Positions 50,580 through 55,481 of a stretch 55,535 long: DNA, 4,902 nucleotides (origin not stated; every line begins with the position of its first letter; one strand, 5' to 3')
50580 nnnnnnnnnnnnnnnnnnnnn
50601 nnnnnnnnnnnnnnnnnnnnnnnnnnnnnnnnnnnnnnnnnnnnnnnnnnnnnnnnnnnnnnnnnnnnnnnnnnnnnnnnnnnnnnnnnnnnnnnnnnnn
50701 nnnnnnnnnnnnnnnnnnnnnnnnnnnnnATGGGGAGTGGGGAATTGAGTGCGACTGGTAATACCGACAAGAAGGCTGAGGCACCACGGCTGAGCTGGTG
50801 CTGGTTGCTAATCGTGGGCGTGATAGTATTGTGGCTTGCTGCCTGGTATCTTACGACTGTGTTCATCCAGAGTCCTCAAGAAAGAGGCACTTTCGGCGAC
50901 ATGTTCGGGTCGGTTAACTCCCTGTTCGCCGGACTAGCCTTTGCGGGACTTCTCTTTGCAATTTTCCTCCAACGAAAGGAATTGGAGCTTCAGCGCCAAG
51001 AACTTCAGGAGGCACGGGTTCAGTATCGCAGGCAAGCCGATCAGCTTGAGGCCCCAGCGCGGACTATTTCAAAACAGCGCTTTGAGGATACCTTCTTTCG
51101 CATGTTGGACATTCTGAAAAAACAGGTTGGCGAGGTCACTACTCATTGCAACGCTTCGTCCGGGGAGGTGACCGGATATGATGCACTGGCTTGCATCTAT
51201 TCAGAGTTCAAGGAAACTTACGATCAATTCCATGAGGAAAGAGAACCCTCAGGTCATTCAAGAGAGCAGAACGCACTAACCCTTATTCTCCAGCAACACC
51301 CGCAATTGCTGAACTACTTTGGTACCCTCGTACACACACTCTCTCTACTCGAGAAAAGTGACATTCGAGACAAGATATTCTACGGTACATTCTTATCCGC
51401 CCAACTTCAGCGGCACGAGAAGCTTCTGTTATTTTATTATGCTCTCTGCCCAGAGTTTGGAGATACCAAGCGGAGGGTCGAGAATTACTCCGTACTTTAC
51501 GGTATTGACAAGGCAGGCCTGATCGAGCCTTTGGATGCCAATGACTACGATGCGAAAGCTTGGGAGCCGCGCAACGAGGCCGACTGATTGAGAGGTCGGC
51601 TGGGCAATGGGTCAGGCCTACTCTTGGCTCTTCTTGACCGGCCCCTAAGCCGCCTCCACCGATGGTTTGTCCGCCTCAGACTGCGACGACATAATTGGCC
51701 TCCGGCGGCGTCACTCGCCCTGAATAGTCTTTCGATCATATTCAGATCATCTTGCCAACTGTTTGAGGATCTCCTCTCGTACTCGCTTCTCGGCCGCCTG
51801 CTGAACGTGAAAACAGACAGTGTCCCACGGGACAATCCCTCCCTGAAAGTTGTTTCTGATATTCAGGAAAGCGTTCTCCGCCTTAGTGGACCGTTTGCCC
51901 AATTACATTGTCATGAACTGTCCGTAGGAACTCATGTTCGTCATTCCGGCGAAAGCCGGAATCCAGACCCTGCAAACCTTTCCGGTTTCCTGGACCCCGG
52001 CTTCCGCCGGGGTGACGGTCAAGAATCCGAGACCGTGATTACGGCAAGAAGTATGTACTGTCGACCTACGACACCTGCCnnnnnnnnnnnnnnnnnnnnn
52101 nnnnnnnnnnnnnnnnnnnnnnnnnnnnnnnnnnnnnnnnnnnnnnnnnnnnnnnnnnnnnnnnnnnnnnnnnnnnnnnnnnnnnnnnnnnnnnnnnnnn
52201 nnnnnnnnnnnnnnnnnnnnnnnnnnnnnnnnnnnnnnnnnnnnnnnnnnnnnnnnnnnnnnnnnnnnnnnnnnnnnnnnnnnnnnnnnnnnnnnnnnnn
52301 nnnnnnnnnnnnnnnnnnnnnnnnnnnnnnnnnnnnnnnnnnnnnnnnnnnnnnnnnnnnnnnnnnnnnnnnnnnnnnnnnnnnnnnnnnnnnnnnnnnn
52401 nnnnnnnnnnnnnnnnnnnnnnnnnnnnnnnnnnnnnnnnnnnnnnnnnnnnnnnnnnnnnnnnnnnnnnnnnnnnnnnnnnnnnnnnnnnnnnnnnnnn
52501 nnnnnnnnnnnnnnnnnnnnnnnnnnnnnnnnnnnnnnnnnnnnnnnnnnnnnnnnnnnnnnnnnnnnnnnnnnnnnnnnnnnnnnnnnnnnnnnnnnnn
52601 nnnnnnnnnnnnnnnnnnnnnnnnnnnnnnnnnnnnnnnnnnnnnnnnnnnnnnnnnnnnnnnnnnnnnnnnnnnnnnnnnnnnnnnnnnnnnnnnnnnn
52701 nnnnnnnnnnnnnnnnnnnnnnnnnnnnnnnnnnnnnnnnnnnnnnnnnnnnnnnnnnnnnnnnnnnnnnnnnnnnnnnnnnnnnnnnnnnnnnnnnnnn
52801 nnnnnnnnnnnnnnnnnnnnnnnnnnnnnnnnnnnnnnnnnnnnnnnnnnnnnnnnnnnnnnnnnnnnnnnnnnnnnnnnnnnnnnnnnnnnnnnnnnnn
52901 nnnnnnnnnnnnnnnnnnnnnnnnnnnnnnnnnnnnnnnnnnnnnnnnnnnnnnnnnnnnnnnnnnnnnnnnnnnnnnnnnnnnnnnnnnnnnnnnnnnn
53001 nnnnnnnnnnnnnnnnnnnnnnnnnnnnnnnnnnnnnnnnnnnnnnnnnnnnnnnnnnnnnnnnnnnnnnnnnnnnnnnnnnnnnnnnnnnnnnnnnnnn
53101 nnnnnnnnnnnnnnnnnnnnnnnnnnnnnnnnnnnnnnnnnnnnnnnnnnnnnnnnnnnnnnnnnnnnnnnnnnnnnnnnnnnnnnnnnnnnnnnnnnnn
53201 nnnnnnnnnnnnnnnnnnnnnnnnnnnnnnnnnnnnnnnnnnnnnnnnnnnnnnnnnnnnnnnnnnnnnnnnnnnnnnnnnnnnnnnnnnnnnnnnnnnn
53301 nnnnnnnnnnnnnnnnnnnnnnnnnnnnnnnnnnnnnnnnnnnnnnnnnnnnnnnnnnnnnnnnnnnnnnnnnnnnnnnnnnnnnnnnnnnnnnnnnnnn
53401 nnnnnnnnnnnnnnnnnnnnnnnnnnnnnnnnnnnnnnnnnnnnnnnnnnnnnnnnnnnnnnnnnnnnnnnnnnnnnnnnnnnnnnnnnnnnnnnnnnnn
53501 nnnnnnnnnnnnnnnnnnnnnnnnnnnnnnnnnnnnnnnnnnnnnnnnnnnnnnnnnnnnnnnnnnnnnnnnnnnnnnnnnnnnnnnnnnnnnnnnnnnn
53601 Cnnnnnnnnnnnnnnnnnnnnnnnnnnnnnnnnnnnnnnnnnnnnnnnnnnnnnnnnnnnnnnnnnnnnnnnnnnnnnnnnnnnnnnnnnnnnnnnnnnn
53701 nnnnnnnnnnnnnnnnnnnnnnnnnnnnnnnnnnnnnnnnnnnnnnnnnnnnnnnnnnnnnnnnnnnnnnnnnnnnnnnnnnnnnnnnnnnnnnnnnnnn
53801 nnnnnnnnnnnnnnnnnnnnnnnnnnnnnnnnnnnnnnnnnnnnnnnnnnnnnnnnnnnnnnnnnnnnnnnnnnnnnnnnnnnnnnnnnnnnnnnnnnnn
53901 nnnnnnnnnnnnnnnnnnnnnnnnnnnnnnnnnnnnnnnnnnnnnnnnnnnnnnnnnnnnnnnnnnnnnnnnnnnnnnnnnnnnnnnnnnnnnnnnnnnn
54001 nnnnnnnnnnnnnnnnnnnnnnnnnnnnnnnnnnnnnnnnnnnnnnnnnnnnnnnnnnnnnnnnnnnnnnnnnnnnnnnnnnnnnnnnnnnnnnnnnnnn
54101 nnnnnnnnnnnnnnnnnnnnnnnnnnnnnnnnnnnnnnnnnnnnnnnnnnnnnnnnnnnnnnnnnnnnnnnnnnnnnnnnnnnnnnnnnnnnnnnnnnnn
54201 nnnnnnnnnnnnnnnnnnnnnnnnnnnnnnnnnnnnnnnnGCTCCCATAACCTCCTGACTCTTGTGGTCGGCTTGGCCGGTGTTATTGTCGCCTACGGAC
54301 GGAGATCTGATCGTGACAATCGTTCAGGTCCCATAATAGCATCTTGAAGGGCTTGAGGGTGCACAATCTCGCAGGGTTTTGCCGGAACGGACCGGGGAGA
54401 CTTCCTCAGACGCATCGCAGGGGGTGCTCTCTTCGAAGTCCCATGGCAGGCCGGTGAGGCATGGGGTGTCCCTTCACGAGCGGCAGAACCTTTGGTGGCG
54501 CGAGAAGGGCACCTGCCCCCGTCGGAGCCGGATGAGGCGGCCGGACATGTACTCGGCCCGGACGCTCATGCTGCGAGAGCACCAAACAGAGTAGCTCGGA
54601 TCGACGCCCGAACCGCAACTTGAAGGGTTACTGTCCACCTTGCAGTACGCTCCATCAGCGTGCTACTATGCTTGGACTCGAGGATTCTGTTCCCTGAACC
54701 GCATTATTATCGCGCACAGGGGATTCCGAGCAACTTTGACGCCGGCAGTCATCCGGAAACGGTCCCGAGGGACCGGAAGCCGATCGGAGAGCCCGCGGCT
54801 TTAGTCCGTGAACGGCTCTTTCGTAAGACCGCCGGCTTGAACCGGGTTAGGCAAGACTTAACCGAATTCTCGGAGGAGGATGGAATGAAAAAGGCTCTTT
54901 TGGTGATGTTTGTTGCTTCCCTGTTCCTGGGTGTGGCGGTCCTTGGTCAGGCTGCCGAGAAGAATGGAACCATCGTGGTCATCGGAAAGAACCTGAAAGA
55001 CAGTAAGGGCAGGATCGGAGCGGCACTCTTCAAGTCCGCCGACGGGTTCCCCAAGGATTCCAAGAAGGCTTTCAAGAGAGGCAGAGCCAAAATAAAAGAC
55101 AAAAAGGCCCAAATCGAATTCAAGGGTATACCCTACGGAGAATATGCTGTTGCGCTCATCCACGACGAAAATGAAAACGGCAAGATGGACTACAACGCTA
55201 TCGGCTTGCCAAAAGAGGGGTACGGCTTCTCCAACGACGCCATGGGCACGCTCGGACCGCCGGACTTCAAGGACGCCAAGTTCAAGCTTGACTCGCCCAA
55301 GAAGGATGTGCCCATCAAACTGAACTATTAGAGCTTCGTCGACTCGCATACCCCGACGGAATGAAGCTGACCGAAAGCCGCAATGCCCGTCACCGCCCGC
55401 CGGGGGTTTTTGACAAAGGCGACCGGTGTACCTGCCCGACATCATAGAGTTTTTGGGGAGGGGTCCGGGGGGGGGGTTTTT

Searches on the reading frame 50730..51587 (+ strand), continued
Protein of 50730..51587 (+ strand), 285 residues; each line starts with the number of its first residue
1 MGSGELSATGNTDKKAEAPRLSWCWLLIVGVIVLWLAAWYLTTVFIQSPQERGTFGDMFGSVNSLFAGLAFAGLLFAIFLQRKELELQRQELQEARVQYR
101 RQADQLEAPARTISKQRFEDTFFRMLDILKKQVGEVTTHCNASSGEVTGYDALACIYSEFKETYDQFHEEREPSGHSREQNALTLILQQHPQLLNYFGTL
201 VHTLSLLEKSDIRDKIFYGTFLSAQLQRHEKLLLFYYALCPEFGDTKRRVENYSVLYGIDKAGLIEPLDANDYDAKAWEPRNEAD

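Call 49: predict_structure(alignment_id=A1)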
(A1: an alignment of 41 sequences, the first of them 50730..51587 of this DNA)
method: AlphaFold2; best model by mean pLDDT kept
length: 285 residues; sequences in the alignment: 41
mean_pLDDT: 86.9   pTM: 0.66
mean pLDDT of the five models: 86.9, 86.6, 86.1, 84.8, 84.1
residues with pLDDT >= 90: 180; 70-90: 69; 50-70: 21; < 50: 15
segments of 3 or more residues with pLDDT < 50: 1-12
pLDDT, mean of each block of 10 residues (from residue 1): 42 51 78 83 74 70 84 91 92 92 89 94 97 97 93 97 89 81 96 96 97 94 96 97 94 95 95 93 61
secondary structure, 60 per line:
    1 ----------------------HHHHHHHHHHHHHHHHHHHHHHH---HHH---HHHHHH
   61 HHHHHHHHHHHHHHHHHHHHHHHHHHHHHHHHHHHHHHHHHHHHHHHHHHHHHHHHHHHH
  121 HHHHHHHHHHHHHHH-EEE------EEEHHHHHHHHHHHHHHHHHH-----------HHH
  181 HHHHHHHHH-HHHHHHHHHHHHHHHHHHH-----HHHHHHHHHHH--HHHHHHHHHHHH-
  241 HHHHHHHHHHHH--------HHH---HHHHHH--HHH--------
elements in order: H23-45 H55-135 E137-139 E146-148 H149-166 H178-189 H191-209 H215-225 H228-239 H241-252 H267-272

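Call 58: search_dna_similar(query=window:50730-51587:+, collection=plasmids, mode=protein, max_evalue=0.001, max_rows=25)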
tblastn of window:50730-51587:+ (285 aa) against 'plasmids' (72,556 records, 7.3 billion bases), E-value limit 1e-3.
Records with a match: 3; places in all: 3; records where one place covers at least 80% of the query: 1.
Best place of each record, by identity: <60% 3.
By first word of the organism name: Bacillus 2; Vibrio 1.
By predicted mobility (MOB-suite, as given by PLSDB): non-mobilizable 3.
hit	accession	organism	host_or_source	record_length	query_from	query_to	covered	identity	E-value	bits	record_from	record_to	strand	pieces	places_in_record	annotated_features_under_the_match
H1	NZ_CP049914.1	Vibrio sp. HDW18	Anodonta arcaeformis,single bacterial ...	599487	38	282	86%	28.5%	1e-5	54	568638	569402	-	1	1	putative phage abortive infection protein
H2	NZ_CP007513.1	Bacillus bombysepticus str. Wang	separated from the corpses of silkworms ...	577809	112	274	57%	28.2%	5e-7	58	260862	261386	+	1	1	putative phage abortive infection protein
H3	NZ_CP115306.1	Bacillus cereus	microbe,Penaeus vannamei pond water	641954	112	274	57%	28.2%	5e-7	58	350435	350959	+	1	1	putative phage abortive infection protein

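Call 59: search_dna_similar(query=window:50730-51587:+, collection=phages, mode=protein, max_evalue=0.001, max_rows=25)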
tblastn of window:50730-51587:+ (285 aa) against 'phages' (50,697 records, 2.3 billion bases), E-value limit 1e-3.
Records with a match: 1; places in all: 1; records where one place covers at least 80% of the query: 0.
Best place of each record, by identity: <60% 1.
By first word of the organism name: Vibrio 1.
By host as written in the record: Vibrio parahaemolyticus strain MAVP-K 1.
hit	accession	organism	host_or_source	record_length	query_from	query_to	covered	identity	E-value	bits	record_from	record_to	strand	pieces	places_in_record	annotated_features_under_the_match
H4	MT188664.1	Vibrio phage vB_VipaK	Vibrio parahaemolyticus strain MAVP-K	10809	38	256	77%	34.5%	5e-8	60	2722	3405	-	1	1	hypothetical protein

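Call 73: search_protein_representatives(protein=window:50730-51587:+)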
Query: 285 residues. Proteins with E-value up to 0.001 (for the whole library): 8913; up to 1e-10: 3636; up to 1e-30: 69. The best 150 are listed.
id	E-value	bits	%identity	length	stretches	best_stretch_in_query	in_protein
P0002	6.2e-91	320.9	60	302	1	18-283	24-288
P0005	8.3e-69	248.4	47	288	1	19-284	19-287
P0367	4.5e-48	180.4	41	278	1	15-273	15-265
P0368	7.6e-41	156.6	38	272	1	25-278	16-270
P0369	2.8e-40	154.8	36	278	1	17-272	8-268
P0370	5.5e-39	150.5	59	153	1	4-133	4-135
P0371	2.9e-38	148.2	39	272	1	21-278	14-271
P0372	1.1e-37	146.2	36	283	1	25-269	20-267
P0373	1.7e-36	142.3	35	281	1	25-280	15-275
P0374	2.6e-36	141.8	37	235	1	33-256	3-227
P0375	8.9e-36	140.0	35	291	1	27-266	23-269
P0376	1.8e-35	139.0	33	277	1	20-259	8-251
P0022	2.5e-35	138.5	37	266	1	28-266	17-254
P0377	2.7e-35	138.5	34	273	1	27-280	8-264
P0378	3.0e-35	138.3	34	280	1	20-273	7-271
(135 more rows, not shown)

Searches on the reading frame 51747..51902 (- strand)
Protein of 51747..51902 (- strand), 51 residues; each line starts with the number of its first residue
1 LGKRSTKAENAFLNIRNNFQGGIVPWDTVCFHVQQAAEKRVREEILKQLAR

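Call 74: search_protein_families(library=pfam, proteins=[window:51747-51902:-], max_evalue=0.01)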
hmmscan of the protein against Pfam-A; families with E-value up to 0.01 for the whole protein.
window:51747-51902:- (51 aa): 1 family
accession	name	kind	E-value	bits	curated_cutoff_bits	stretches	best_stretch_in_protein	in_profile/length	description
PF05168.19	HEPN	-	0.00014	22.5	22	1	6-42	6-40/117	HEPN domain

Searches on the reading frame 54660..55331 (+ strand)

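Call 74: search_protein_families(library=pfam, proteins=[window:54660-55331:+], max_evalue=0.01)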
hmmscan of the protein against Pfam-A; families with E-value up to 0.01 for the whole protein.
window:54660-55331:+ (223 aa): 1 family
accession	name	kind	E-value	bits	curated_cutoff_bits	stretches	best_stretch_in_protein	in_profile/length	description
PF09912.14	DUF2141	-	3.9e-37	127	24.4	1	110-215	4-109/112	Uncharacterized protein conserved in bacteria (DUF2141)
